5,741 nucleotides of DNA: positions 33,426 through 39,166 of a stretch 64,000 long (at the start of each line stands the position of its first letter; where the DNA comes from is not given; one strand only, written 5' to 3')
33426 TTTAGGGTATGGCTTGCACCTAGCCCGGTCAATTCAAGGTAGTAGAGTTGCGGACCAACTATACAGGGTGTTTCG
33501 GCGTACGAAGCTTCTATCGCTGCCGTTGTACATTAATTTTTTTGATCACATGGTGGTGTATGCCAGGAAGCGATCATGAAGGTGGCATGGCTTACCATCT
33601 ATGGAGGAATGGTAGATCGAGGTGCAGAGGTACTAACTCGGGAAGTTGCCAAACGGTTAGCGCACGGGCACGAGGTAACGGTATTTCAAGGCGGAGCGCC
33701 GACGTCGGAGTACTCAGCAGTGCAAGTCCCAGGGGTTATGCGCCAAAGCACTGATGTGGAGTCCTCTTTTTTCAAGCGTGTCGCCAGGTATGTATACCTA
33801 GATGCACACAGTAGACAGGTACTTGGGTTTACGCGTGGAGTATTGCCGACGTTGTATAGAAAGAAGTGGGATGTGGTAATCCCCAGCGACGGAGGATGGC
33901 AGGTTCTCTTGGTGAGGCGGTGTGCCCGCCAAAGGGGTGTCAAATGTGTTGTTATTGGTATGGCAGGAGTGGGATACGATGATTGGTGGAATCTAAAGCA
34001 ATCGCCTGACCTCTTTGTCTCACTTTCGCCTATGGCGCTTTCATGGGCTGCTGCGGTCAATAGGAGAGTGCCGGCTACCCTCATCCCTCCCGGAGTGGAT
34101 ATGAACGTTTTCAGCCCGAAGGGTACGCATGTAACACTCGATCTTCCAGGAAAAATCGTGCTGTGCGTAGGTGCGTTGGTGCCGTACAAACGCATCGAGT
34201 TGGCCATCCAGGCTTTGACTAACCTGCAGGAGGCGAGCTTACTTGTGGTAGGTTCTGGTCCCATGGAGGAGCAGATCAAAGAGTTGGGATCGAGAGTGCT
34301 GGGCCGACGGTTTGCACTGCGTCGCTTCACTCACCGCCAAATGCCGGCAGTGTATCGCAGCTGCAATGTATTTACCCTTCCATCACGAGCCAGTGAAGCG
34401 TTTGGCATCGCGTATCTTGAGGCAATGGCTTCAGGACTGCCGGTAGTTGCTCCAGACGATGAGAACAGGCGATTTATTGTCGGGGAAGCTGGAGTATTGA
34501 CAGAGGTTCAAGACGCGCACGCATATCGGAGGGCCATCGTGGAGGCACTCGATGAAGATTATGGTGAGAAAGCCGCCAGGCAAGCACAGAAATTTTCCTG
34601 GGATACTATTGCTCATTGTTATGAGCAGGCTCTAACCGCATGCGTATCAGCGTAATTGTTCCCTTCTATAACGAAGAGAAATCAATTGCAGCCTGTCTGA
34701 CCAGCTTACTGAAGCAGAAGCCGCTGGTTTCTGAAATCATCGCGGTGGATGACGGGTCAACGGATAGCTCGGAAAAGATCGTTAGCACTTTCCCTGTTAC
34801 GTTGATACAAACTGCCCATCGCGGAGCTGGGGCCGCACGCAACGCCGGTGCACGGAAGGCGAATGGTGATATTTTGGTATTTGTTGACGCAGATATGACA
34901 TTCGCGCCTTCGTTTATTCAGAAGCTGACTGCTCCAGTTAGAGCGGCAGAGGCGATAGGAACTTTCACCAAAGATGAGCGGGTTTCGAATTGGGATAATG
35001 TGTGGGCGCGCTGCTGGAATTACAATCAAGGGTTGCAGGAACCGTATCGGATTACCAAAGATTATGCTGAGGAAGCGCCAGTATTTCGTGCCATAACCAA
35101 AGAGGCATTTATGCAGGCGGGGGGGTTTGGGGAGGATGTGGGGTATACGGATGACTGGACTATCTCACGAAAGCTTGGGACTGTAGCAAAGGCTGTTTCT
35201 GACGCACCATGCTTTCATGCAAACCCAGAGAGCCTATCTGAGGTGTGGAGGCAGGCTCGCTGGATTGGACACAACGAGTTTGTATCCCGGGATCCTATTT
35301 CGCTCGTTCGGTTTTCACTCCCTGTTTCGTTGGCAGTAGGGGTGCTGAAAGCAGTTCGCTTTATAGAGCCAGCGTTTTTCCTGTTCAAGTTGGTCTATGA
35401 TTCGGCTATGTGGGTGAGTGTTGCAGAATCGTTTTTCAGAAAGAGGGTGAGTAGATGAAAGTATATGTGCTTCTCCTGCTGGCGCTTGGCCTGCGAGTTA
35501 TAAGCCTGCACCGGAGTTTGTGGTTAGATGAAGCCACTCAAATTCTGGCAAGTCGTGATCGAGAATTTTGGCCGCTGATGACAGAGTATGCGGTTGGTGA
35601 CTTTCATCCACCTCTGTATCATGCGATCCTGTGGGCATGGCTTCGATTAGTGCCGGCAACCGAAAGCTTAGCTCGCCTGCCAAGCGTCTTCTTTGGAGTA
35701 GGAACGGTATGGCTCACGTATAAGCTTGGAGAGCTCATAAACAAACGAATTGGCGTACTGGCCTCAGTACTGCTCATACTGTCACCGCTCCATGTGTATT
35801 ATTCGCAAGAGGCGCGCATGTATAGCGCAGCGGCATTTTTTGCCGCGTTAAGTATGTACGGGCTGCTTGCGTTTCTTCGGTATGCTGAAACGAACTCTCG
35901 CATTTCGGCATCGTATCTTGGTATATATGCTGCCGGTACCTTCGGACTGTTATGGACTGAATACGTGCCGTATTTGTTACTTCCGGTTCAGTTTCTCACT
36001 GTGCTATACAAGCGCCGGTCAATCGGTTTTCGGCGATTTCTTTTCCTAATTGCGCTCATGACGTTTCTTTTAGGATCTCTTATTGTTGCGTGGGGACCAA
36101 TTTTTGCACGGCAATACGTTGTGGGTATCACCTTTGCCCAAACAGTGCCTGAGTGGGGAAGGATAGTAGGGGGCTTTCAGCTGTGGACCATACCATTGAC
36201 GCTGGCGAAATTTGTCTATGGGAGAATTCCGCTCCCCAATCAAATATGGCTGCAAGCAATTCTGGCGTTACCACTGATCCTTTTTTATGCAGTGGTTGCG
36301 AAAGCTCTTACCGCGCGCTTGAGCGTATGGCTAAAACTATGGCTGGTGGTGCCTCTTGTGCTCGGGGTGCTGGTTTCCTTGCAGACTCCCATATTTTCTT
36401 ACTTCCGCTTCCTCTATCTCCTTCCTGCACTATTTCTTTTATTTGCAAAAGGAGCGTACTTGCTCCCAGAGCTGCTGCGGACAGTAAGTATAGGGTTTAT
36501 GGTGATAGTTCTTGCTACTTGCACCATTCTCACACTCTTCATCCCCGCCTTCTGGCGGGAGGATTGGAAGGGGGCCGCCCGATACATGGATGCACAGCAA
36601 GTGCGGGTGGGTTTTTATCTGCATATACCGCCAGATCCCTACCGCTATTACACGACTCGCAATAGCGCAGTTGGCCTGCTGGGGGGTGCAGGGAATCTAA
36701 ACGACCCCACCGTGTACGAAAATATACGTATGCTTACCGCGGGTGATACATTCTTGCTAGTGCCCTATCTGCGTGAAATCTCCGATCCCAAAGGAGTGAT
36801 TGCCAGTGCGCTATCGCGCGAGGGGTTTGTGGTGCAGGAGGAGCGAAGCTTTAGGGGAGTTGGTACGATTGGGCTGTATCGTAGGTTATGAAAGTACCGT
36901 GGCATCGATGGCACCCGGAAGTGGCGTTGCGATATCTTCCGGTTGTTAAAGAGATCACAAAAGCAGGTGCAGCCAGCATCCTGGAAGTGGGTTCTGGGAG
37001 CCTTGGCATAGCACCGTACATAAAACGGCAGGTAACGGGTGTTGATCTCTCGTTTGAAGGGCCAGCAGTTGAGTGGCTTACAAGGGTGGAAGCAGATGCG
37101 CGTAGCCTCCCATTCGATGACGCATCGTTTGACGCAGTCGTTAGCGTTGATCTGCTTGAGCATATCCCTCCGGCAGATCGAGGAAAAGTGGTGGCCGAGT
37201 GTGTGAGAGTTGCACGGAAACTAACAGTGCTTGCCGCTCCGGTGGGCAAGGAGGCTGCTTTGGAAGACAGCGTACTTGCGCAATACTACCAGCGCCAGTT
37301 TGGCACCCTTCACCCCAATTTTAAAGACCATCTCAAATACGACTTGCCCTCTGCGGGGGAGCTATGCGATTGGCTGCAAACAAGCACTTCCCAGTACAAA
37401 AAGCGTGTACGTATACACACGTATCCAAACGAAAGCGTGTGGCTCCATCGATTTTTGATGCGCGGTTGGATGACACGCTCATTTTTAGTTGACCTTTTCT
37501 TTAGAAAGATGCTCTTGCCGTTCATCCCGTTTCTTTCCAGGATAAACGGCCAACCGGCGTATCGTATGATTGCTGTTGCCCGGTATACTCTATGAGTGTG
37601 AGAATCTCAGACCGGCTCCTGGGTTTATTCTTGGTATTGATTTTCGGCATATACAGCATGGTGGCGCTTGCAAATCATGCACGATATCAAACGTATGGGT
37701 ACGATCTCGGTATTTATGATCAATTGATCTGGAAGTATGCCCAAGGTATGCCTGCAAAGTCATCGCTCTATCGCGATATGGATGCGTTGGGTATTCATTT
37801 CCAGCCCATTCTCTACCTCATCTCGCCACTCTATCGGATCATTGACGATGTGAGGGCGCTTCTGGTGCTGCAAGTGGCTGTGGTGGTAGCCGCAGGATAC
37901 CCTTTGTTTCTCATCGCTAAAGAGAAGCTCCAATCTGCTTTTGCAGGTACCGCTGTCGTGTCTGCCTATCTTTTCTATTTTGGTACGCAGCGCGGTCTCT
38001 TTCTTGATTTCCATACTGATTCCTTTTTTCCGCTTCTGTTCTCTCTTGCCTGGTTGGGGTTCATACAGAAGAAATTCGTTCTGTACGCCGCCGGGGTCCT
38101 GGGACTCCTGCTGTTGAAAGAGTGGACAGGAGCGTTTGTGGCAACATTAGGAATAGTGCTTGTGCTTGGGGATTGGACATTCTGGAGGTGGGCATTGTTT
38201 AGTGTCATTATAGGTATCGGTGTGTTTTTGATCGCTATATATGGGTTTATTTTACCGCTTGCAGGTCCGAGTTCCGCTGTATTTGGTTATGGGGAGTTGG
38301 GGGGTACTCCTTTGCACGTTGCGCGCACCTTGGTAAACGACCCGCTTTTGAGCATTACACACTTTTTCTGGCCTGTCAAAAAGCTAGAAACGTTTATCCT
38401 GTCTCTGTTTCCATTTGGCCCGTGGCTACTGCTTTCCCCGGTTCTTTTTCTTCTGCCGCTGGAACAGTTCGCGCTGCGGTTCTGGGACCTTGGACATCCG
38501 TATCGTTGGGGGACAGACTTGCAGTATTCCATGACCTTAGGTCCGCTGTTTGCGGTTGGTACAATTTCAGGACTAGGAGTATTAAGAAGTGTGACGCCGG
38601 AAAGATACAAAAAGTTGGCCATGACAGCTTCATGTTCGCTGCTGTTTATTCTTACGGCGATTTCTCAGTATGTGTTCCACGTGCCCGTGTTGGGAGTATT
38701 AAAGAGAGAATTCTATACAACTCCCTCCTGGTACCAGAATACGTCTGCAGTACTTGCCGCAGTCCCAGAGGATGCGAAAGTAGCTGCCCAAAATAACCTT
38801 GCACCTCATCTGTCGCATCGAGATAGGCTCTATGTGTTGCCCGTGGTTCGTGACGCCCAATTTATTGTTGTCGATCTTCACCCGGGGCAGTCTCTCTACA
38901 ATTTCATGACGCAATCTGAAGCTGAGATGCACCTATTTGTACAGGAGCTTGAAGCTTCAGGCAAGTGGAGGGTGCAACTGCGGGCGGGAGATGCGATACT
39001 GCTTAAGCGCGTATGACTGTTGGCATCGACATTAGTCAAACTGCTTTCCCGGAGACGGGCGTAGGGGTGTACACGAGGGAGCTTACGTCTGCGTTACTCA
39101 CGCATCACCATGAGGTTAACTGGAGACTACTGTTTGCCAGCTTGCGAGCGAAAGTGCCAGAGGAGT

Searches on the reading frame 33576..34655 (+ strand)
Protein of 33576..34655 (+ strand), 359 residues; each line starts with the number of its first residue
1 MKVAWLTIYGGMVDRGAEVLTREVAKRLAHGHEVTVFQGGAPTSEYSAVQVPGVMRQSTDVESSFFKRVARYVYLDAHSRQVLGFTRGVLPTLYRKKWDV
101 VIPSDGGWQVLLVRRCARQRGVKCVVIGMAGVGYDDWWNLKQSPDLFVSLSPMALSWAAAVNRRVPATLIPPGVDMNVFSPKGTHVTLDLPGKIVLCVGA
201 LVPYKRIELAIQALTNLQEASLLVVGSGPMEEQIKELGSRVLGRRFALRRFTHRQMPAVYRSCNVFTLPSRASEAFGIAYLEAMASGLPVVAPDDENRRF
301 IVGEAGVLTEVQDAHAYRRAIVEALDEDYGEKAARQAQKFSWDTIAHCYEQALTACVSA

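Call 33: search_protein_families(library=pfam, proteins=[window:33576-34655:+], max_evalue=0.0001)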
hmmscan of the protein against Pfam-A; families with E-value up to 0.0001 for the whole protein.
window:33576-34655:+ (359 aa): 4 families
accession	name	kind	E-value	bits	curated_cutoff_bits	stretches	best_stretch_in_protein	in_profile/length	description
PF00534.26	Glycos_transf_1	-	3.5e-25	88.9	26.4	1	192-337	15-166/172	Glycosyl transferases group 1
PF13692.12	Glyco_trans_1_4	-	4.8e-25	88.9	27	1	193-326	2-141/142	Glycosyl transferases group 1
PF20706.3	GT4-conflict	-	3.7e-07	29.9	26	1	165-328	172-340/385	Family 4 Glycosyltransferase in conflict systems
PF13439.12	Glyco_transf_4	-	9e-05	23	28.5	0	16-176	3-168/170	Glycosyltransferase Family 4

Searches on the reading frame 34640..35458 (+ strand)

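Call 33: search_protein_families(library=pfam, proteins=[window:34640-35458:+], max_evalue=0.0001)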
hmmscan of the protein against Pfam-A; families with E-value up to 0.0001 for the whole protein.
window:34640-35458:+ (272 aa): 3 families
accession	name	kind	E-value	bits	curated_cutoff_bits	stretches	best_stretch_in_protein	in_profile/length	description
PF00535.33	Glycos_transf_2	-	4.5e-33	115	23.3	1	4-157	1-164/168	Glycosyl transferase family 2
PF13641.12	Glyco_tranf_2_3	-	3e-15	57.3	27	1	2-209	2-228/230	Glycosyltransferase like family 2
PF10111.15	Glyco_tranf_2_2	-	2.6e-12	47.3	27.3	1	4-95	1-101/276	Glycosyltransferase like family 2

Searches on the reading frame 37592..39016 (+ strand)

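Call 33: search_protein_families(library=pfam, proteins=[window:37592-39016:+], max_evalue=0.0001)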
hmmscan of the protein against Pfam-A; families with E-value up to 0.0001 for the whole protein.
window:37592-39016:+ (474 aa): 1 family
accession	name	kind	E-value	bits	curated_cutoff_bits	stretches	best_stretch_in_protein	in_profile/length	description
PF09852.15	DUF2079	-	6.6e-59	200.6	28.2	1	29-462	2-451/459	Predicted membrane protein (DUF2079)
